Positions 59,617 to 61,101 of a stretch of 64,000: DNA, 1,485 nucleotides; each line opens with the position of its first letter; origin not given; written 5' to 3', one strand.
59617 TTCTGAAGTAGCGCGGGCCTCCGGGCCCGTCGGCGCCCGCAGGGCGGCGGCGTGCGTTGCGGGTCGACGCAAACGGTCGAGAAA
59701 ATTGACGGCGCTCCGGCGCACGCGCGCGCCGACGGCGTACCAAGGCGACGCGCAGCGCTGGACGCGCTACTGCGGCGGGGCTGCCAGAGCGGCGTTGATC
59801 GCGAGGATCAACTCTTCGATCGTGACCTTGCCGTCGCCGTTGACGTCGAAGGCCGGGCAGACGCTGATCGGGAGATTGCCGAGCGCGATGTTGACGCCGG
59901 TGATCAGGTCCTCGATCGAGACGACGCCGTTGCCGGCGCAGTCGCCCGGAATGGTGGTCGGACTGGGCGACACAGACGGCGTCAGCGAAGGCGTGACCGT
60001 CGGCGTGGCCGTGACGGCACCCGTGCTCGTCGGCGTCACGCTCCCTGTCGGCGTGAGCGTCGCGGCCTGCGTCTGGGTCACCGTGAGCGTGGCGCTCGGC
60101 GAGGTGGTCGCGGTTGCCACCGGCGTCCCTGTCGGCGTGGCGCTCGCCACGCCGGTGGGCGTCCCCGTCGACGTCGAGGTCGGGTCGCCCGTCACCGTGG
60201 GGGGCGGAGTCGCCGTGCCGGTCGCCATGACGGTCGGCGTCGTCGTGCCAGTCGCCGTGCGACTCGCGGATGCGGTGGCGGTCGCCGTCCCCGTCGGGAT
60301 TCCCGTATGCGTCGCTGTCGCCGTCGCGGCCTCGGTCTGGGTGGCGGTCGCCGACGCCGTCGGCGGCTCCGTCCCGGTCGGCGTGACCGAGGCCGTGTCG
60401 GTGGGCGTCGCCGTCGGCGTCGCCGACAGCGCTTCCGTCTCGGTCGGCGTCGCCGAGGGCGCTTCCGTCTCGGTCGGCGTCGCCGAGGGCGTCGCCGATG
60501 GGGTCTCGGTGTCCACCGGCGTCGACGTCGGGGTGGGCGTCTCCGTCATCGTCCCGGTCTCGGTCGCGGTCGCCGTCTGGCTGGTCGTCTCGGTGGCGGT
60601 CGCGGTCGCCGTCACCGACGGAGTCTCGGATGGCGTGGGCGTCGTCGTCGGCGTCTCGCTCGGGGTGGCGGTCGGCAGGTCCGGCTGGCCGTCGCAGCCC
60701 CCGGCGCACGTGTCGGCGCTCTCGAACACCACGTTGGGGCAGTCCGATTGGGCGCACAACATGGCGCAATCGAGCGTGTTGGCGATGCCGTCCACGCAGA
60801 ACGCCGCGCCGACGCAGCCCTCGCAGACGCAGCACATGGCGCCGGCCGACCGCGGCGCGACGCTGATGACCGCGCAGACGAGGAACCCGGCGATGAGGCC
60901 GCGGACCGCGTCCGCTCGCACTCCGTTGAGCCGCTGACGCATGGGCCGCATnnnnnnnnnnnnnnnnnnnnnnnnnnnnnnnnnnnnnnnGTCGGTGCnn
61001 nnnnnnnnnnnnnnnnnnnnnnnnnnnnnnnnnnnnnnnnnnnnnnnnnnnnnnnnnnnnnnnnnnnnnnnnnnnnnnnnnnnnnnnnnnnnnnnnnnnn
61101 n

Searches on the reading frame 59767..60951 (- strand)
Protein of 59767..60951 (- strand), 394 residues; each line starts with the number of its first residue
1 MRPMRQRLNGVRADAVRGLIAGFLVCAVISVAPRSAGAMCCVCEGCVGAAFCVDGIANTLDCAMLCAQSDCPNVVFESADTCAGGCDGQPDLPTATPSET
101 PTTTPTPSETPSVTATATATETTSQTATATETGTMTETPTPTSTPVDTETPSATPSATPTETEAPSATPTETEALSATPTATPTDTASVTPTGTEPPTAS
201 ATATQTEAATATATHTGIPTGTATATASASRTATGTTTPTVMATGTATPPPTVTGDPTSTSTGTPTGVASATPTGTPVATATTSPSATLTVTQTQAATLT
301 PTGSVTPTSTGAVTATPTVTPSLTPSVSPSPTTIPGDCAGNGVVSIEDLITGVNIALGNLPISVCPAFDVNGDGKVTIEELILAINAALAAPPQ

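Call 4: search_protein_families(library=pfam, proteins=[window:59767-60951:-], max_evalue=10)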
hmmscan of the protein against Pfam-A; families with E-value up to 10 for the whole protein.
window:59767-60951:- (394 aa): 6 families
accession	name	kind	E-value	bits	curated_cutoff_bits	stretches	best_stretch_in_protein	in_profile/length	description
PF00036.39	EF-hand_1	-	0.00016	21.4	25.4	1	368-386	9-27/29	EF hand domain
PF13202.12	EF-hand_5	-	0.00056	19.7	25.9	1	367-381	7-21/25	EF hand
PF00404.24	Dockerin_1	-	0.0015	19.2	22.9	1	335-378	1-46/57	Dockerin type I domain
PF13405.12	EF-hand_6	-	0.0018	18.3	25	1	368-386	9-27/30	EF-hand domain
PF01839.29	FG-GAP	-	0.09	13.1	22.1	1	362-375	3-15/37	FG-GAP repeat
PF13499.12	EF-hand_7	-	0.12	13.2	30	1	368-382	11-25/67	EF-hand domain pair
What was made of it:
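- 59770..59952 (-): B C-terminal dockerin-like double EF-hand module (aa 334-394). Pfam Dockerin_1 E=0.0015, 19.2 bits, below the 22.9 cut-off, and EF-hand_1 E=1.6e-4 (call 4).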

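Call 5: search_protein_families(library=ncbifam, proteins=[window:59767-60951:-], max_evalue=10)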
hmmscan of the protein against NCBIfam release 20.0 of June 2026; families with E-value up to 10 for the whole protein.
window:59767-60951:- (394 aa): 0 families

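Call 25: find_encoding_contigs(protein=window:59767-60951:-, flank=10000)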
Protein window:59767-60951:- (394 aa): no gene with exactly this product is on record in the collection.

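Call 33: search_protein_families(library=pfam, alignment_id=A4, max_evalue=0.01)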
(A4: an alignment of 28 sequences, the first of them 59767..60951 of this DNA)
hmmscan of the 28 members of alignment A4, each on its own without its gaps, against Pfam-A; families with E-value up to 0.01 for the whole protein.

A. member 1, window:59767-60951:- (394 aa): 4 families
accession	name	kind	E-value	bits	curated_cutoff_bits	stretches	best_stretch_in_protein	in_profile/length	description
PF00036.39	EF-hand_1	-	0.00016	21.4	25.4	1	368-386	9-27/29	EF hand domain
PF13202.12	EF-hand_5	-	0.00056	19.7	25.9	1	367-381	7-21/25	EF hand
PF00404.24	Dockerin_1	-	0.0015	19.2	22.9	1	335-378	1-46/57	Dockerin type I domain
PF13405.12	EF-hand_6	-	0.0018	18.3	25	0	368-386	9-27/30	EF-hand domain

B. families by the number of members that match (of 28 scanned): 8 families
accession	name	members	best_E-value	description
PF24247.1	DUF7450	6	2.3e-07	Repeat of unknown function (DUF7450)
PF00404.24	Dockerin_1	5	4.5e-07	Dockerin type I domain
PF00036.39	EF-hand_1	4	2.9e-07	EF hand domain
PF13405.12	EF-hand_6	4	2.3e-05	EF-hand domain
PF13202.12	EF-hand_5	3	3.2e-06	EF hand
PF13620.12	CarboxypepD_reg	2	2.3e-07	Carboxypeptidase regulatory-like domain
PF17210.9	SdrD_B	2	0.0055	SdrD B-like domain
PF13499.12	EF-hand_7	1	0.009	EF-hand domain pair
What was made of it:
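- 59770..59952 (-): The same module in relatives reaches E=4.5e-7 (call 33).
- On Dockerin type I (PF00404), C-terminus of B: Five family members match, best E=4.5e-7 (call 33).
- On DUF7450 (PF24247), C-terminus of A: Six family members match (call 33).
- DUF7450 x6, Dockerin_1 x5, CarboxypepD_reg x2 (call 33).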

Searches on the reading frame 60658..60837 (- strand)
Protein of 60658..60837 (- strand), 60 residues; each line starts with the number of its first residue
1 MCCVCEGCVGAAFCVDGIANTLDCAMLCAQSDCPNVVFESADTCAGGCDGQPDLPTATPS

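Call 4: search_protein_families(library=pfam, proteins=[window:60658-60837:-], max_evalue=10)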
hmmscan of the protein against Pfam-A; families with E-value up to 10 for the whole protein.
seq(60 aa): 0 families

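Call 5: search_protein_families(library=ncbifam, proteins=[window:60658-60837:-], max_evalue=10)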
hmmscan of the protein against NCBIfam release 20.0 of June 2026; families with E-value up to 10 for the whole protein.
seq(60 aa): 1 family
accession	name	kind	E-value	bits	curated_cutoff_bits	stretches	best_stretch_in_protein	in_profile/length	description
NF004390.0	PRK05751.1-1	equivalog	0.18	11.6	277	1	4-46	75-115/155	protein-export chaperone SecB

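Call 50: find_related_loci(query=A6, collection=metagenome_contigs, flank=6000)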
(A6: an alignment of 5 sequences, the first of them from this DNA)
Query A6 (59 aa) in metagenome_contigs; peptide patterns used: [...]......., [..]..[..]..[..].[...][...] (x = any residue, [..] = any of these).
349 stretches matched a pattern; 7 encode a relative of the query (tblastn E <= 1e-3); 7 distinct loci.
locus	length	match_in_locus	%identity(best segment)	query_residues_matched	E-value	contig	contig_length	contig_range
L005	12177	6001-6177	64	1-59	3e-23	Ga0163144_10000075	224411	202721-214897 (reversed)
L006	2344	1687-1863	54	1-59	2e-16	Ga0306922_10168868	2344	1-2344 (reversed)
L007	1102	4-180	54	1-59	2e-16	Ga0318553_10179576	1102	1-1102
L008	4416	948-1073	60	13-54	2e-13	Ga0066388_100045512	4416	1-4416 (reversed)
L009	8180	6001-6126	60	13-54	2e-13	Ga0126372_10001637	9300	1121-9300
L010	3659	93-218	60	13-54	3e-13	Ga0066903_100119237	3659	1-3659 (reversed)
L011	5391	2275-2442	50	1-55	3e-10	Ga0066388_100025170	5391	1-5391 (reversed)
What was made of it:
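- Tried and rejected: A five-sequence subset then found 7 loci (call 50).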
